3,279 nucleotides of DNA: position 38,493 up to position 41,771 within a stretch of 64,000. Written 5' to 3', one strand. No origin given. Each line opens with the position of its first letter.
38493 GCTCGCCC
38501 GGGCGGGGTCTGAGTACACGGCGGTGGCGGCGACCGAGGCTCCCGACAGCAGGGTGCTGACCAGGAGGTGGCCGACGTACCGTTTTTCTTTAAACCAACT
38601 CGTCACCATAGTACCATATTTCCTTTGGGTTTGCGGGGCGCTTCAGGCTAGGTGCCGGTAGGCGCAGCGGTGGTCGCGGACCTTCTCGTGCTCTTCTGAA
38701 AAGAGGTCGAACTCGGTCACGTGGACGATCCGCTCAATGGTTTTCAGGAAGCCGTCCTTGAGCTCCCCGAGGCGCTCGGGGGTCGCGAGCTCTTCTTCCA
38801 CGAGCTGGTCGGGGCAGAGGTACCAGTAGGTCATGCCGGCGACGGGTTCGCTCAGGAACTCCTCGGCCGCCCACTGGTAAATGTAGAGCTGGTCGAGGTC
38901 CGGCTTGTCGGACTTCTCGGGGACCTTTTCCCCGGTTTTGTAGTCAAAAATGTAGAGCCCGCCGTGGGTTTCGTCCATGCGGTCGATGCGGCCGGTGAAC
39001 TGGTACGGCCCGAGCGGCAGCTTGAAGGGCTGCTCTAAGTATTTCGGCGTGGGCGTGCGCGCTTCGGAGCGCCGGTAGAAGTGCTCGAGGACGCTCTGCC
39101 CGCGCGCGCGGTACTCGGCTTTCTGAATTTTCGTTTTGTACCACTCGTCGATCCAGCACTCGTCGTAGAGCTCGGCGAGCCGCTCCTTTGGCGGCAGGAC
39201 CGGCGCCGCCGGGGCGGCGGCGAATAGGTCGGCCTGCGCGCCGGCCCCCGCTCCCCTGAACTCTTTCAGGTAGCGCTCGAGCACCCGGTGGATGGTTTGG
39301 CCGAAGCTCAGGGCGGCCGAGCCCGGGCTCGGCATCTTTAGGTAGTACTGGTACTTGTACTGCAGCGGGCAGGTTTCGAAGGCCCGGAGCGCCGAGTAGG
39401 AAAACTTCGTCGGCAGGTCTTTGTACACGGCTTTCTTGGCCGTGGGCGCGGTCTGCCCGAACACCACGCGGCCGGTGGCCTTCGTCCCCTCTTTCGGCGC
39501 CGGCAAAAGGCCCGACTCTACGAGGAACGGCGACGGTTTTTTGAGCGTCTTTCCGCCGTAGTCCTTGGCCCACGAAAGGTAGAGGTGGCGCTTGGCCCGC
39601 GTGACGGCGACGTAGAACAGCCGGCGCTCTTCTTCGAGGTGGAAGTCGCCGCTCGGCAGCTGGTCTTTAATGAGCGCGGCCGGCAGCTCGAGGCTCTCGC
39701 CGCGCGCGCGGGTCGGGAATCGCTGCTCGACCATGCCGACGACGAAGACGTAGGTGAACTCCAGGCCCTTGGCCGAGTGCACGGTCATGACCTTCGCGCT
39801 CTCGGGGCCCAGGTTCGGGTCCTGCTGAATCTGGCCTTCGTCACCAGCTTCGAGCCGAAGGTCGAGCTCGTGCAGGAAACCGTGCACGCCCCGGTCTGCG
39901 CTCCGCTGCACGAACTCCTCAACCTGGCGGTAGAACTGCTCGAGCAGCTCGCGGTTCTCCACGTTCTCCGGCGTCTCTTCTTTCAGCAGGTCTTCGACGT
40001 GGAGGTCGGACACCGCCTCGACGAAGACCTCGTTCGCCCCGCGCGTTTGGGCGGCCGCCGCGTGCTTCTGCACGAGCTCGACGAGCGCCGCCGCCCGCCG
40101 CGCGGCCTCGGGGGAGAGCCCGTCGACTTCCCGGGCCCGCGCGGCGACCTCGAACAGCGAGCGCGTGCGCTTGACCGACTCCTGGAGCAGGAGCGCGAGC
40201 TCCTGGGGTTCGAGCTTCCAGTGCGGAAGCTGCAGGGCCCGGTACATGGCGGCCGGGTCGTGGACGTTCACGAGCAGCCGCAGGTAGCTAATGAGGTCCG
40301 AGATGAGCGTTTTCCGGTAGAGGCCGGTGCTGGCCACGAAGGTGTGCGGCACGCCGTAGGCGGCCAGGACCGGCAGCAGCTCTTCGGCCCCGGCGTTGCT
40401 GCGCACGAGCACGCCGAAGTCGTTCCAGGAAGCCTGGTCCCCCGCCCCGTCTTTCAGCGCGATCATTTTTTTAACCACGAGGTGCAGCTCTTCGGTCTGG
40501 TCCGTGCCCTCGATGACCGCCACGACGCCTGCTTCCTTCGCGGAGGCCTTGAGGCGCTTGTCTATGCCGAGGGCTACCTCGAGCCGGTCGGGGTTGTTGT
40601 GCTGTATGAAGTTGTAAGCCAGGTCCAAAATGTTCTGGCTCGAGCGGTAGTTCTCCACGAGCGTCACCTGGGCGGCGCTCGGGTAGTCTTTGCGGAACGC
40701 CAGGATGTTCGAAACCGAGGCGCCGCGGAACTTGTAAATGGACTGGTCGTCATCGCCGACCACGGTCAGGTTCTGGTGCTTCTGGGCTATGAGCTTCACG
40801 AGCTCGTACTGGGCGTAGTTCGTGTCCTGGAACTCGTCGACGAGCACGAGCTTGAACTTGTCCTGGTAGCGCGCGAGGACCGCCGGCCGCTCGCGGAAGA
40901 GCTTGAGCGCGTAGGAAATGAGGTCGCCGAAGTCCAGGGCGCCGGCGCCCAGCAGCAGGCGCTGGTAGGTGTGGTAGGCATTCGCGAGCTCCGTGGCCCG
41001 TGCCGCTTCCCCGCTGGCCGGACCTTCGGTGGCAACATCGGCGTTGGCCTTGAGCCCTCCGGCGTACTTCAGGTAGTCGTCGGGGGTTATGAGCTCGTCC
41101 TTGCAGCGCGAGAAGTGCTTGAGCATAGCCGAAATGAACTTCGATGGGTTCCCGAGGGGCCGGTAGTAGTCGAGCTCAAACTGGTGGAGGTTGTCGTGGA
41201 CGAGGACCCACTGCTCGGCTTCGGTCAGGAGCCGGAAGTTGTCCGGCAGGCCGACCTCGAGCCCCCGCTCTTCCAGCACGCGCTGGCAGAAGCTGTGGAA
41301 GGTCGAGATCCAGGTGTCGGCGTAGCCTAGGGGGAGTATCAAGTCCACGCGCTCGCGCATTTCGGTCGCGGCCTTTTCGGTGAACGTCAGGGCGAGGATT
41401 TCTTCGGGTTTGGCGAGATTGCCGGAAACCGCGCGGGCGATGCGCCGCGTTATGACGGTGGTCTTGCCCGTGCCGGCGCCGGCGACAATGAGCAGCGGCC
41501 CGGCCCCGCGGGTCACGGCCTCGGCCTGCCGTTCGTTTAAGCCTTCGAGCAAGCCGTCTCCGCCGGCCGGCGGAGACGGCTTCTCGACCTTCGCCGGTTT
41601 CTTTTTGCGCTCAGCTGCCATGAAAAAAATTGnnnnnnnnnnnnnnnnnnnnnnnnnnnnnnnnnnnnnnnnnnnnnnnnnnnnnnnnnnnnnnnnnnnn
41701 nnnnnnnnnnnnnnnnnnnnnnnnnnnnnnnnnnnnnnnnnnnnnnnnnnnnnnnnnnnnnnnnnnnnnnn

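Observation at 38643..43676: Translationally coupled nuclease quartet: rmuC - NYN - PIN - UvrD/RecB helicase-nuclease, driven by a leaderless-type promoter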

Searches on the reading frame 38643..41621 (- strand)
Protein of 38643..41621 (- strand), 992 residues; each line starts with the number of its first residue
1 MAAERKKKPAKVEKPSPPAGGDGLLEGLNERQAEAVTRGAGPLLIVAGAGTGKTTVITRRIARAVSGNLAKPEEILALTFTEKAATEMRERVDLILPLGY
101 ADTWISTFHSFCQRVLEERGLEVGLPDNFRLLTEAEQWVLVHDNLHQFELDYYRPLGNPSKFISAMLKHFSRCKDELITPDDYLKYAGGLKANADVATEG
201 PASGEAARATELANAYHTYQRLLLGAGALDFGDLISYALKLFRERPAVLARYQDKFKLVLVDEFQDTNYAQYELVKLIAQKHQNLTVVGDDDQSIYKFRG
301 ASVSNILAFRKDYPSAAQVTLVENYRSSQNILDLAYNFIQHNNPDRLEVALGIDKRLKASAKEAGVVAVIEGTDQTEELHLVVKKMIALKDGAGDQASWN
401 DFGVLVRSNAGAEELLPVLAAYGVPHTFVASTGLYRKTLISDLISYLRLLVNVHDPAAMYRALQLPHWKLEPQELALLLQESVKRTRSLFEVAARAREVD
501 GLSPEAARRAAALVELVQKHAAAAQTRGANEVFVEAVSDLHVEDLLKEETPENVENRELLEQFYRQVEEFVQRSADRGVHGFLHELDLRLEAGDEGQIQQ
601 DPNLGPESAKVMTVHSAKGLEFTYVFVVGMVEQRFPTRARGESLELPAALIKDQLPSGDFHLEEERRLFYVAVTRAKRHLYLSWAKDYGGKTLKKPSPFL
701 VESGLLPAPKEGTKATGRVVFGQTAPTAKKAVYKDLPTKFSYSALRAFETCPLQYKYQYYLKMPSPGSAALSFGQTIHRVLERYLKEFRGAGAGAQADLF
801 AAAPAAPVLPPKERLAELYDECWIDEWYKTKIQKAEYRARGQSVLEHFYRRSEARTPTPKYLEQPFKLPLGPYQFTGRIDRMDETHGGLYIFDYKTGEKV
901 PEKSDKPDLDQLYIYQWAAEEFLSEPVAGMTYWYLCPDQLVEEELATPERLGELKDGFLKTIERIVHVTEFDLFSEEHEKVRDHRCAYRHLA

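Call 6: search_protein_families(library=pfam, proteins=[window:38643-41621:-], max_evalue=0.01)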
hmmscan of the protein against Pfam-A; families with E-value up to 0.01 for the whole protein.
window:38643-41621:- (992 aa): 7 families
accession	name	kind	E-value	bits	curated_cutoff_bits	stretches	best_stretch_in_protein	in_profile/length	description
PF00580.27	UvrD-helicase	-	1.1e-81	275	23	1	28-314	1-271/271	UvrD/REP helicase N-terminal domain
PF13361.12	UvrD_C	-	4.3e-51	174.8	25.6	1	320-686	2-349/350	UvrD-like helicase C-terminal domain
PF12705.13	PDDEXK_1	-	6.5e-31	108.6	22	1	740-990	2-244/247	PD-(D/E)XK nuclease superfamily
PF13245.12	AAA_19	-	1.1e-24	87.6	25.1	1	32-299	1-134/134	AAA domain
PF13538.12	UvrD_C_2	-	2.8e-13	49.9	27.4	2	647-682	16-51/52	UvrD-like helicase C-terminal domain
PF13604.12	AAA_30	-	7.1e-09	36.1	27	1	28-93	2-67/191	AAA domain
PF01443.25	Viral_helicase1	-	1.9e-05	25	21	0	253-342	56-138/228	Viral superfamily 1 RNA helicase core domain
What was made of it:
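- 38643..41621 (-): UvrD/PcrA-type SF1A helicase fused to a C-terminal RecB-family PD-(D/E)XK nuclease, 992 aa. Its ATG lies 11 nt after the PIN stop. PF00580, PF13361 and PF12705 (call 6).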

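Call 7: search_protein_families(library=padloc, proteins=[window:38643-41621:-], max_evalue=0.01)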
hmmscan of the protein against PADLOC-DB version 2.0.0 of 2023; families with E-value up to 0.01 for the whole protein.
window:38643-41621:- (992 aa): 60 families (the best 25 are shown)
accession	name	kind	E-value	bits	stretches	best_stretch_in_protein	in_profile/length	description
PDLC00114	GajB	-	2.4e-104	348.1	1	25-706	5-632/635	UrvD helicase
PDLC03802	RTasHel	-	5.5e-95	317.6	2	28-568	6-478/675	DRT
PDLC00132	GajB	-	1.3e-89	299.5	1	28-701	4-621/625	UrvD helicase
PDLC00117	GajB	-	3.2e-66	222.1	1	29-702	17-595/604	UrvD helicase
PDLC00103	GajB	-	2.4e-53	180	1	30-687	18-579/612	UrvD helicase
PDLC00107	GajB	-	8.6e-52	174.5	3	215-337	175-298/587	UrvD helicase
PDLC00127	GajB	-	1.2e-51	174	3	199-343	146-293/594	UrvD helicase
PDLC00119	GajB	-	5.2e-46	155.7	2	45-334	20-295/565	UrvD helicase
PDLC00130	GajB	-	2e-42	143.2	2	28-359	4-307/589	UrvD helicase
PDLC00123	GajB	-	3.2e-40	136.2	3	223-415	144-321/540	UrvD helicase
PDLC00122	GajB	-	6.7e-39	132.1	2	237-343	144-251/502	UrvD helicase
PDLC00104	GajB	-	1.3e-37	127.8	2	32-343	7-253/574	UrvD helicase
PDLC00112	GajB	-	1.6e-37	127.4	3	202-346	155-302/581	UrvD helicase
PDLC00121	GajB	-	3.7e-35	119.5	1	29-383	7-321/565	UrvD helicase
PDLC00110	GajB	-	1.1e-34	118.1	3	231-357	246-378/725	UrvD helicase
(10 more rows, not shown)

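Call 8: search_protein_families(library=ncbifam, proteins=[window:38643-41621:-], max_evalue=0.001)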
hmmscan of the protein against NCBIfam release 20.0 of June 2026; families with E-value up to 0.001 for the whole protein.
window:38643-41621:- (992 aa): 20 families
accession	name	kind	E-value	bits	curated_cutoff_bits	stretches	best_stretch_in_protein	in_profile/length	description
TIGR01073.1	pcrA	equivalog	2.5e-143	479.1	911.2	1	24-702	1-630/725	DNA helicase PcrA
TIGR01074.1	rep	equivalog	5.2e-117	391.8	951.45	1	28-702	2-632/668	DNA helicase Rep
NF008743.0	PRK11773.1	equivalog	1.1e-115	387.6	965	1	24-702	6-635/720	DNA helicase II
TIGR01075.1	uvrD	equivalog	1.4e-114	383.9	1144.45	1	24-702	1-630/715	DNA helicase II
NF008172.0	PRK10919.1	equivalog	4.5e-82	276.3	1168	1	28-702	3-632/673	DNA helicase Rep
TIGR02785.1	addA_Gpos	equivalog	1.5e-56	192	707.65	3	226-335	355-476/1234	helicase-exonuclease AddAB subunit AddA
NF008276.0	PRK11054.1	equivalog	1.1e-54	186.1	543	3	214-351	394-527/684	DNA helicase IV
TIGR00609.1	recB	equivalog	4.1e-44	151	696.05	3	229-337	343-453/1175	exodeoxyribonuclease V subunit beta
TIGR02784.1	addA_alphas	equivalog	1e-37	130.1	860.75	3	207-335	338-489/1138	double-strand break repair helicase AddA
NF010485.0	PRK13909.1-2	equivalog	3e-37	128.3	650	2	221-420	294-492/909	RecB-like helicase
NF010487.0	PRK13909.1-4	equivalog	3.7e-34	118.1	759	2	227-449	296-525/924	RecB-like helicase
NF008128.0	PRK10876.1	equivalog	1.3e-19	69.4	1697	1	227-337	347-459/1181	exodeoxyribonuclease V subunit beta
NF010484.0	PRK13909.1-1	equivalog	3.8e-14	51.4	1074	2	239-335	326-431/945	RecB-like helicase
TIGR03623.1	TIGR03623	subfamily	1.1e-12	47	299.6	1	596-932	449-793/876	probable DNA repair protein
NF010486.0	PRK13909.1-3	equivalog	2.1e-12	45.9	1109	2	254-375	329-452/921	RecB-like helicase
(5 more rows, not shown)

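Call 47: search_solved_structures(query=window:38643-41621:-, max_evalue=0.00001)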
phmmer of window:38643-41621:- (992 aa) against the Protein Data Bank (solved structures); distinct sequences matched with E-value up to 0.00001: 29.
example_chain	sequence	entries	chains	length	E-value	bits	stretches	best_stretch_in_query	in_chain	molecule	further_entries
4c2u_A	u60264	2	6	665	7.4e-94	318.7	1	20-699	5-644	DNA HELICASE II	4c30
4c2t_A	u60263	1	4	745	8.8e-94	318.5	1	20-700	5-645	DNA HELICASE II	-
1pjr_A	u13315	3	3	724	1.7e-93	317.6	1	23-702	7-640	PCRA | ATP-DEPENDENT HELICASE PCRA | HELICASE PCRA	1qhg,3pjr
2is1_A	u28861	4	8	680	2e-82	280.9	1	24-702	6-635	DNA helicase II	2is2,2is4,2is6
3lfu_A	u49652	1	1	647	6.5e-82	279.2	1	24-702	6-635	DNA helicase II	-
9dci_A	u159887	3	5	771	8.5e-81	275.5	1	13-702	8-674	ATP-dependent DNA helicase UvrD1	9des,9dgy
2pjr_A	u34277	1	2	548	9.2e-81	275.4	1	23-588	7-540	PROTEIN (HELICASE PCRA)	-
1uaa_A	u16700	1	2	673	2e-68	234.5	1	28-702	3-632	PROTEIN (ATP-DEPENDENT DNA HELICASE REP.)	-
6ppu_B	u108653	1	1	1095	4.1e-49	170.7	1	29-484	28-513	UvrD/REP helicase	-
7sjr_B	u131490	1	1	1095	1.3e-48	169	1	29-484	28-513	DNA helicase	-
6ppr_B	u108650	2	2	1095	4.6e-48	167.2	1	29-484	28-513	UvrD/REP helicase | DNA 3'-5' helicase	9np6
1qhh_B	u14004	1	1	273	1.4e-45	158.9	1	213-467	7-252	PROTEIN (PCRA (SUBUNIT))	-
6ppj_B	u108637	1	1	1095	7.2e-45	156.6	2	29-154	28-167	UvrD/REP helicase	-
3u44_A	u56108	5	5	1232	8.7e-29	103.4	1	229-632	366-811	ATP-dependent helicase/nuclease subunit A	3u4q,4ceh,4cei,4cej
1qhh_A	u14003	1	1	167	1.6e-28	102.5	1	23-187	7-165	PROTEIN (PCRA (SUBUNIT))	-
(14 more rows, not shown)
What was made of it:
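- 38643..41621 (-): Nearest solved structures are UvrD and PcrA (call 47).
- Closest known: AddAB / AdnAB / RecBCD helicase-nuclease end-resection machines. Different: The core is far closer to UvrD/PcrA (318 bits) than to AdnB (170), AddA (103) or RecB (61) (call 47).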
